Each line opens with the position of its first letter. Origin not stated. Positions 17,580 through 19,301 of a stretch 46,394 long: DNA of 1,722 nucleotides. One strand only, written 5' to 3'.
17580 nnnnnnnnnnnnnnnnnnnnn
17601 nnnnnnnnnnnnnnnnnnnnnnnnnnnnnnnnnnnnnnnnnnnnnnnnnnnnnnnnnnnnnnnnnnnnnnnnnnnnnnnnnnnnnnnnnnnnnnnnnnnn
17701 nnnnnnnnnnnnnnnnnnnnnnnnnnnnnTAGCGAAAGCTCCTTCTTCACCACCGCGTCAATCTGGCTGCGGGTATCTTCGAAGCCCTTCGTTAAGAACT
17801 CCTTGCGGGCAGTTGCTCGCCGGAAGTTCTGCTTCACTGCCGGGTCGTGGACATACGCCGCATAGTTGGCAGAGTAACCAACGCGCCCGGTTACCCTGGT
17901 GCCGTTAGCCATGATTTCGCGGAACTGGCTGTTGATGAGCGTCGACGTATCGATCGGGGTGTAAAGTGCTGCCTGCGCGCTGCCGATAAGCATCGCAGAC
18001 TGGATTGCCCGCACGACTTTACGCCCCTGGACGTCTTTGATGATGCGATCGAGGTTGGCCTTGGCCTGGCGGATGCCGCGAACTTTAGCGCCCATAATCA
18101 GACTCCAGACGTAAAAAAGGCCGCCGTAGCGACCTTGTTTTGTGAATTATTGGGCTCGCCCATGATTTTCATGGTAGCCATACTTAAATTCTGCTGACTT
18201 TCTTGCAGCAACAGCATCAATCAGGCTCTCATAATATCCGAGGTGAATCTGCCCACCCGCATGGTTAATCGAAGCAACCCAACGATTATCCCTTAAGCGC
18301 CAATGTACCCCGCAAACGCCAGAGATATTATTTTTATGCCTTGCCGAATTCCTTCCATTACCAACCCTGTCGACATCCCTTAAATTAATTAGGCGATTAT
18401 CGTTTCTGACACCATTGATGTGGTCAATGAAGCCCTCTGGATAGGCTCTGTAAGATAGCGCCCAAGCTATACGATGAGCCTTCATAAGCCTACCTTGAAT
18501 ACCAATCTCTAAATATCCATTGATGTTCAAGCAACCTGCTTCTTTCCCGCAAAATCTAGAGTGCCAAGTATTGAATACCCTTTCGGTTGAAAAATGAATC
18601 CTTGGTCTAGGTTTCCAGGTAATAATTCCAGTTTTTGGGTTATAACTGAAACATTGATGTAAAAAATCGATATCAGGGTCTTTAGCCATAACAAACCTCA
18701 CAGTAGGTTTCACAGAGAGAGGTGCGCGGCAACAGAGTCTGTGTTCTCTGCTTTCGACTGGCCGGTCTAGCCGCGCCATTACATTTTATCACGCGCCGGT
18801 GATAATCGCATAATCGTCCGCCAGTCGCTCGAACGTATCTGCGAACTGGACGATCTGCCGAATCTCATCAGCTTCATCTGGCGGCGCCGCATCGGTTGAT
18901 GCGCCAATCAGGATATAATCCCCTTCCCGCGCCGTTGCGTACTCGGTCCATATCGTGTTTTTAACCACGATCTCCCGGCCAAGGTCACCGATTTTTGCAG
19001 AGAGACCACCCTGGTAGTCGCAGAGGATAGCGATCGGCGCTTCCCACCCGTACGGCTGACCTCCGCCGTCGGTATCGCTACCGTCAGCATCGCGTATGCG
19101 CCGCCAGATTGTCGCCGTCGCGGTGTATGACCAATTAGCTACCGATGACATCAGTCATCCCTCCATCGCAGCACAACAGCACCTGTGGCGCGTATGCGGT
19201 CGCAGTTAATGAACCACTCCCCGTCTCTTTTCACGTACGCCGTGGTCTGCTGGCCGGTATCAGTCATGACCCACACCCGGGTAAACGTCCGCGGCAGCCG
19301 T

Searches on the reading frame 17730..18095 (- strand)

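Call 37: search_protein_families(library=phrogs, proteins=[window:17730-18095:-], max_evalue=0.00001)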
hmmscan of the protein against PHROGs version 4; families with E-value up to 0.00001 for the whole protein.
window:17730-18095:- (122 aa): 1 family
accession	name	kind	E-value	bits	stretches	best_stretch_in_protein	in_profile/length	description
phrog_5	-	connector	3e-17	64.2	1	1-120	91-205/239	tail completion or Neck1 protein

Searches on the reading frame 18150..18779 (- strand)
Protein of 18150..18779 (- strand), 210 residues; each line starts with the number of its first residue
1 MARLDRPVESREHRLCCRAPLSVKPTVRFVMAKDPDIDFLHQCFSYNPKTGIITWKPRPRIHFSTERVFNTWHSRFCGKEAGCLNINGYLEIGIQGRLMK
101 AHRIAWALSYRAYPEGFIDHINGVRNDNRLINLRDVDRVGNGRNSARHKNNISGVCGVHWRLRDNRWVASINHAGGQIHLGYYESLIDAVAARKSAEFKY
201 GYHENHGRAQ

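Call 37: search_protein_families(library=phrogs, proteins=[window:18150-18779:-], max_evalue=0.00001)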
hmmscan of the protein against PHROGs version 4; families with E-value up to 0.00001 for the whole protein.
window:18150-18779:- (210 aa): 9 families
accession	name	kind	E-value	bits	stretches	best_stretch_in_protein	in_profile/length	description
phrog_99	-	DNA, RNA and nucleotide metabolism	2.6e-63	216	1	31-208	105-268/383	HNH endonuclease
phrog_4578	-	DNA, RNA and nucleotide metabolism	1.6e-26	93.7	1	101-208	14-122/130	HNH endonuclease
phrog_3593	-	DNA, RNA and nucleotide metabolism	3.2e-16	60.6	1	82-204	76-200/210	HNH endonuclease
phrog_374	-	DNA, RNA and nucleotide metabolism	1.5e-12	48.1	1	118-206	326-412/617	HNH endonuclease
phrog_13470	-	DNA, RNA and nucleotide metabolism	8.1e-11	43.3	1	143-200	85-142/152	HNH endonuclease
phrog_24751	-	DNA, RNA and nucleotide metabolism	3e-07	31.6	1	153-200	9-56/65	HNH endonuclease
phrog_59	-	DNA, RNA and nucleotide metabolism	2.4e-06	28.2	1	85-170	172-246/423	HNH endonuclease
phrog_953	-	DNA, RNA and nucleotide metabolism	3.6e-06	27.5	1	144-198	304-359/420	HNH endonuclease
phrog_30377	-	DNA, RNA and nucleotide metabolism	8.6e-06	26.8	0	93-159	4-68/82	HNH endonuclease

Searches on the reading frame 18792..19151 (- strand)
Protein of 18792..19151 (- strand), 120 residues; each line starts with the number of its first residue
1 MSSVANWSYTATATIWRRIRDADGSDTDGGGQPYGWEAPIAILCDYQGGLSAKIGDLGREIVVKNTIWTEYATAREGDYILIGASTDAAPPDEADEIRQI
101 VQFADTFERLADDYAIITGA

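Call 37: search_protein_families(library=phrogs, proteins=[window:18792-19151:-], max_evalue=0.00001)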
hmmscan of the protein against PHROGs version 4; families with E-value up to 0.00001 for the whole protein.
window:18792-19151:- (120 aa): 1 family
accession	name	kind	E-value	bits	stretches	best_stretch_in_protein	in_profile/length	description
phrog_797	-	unknown function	4.7e-51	172.9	1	1-119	1-117/117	-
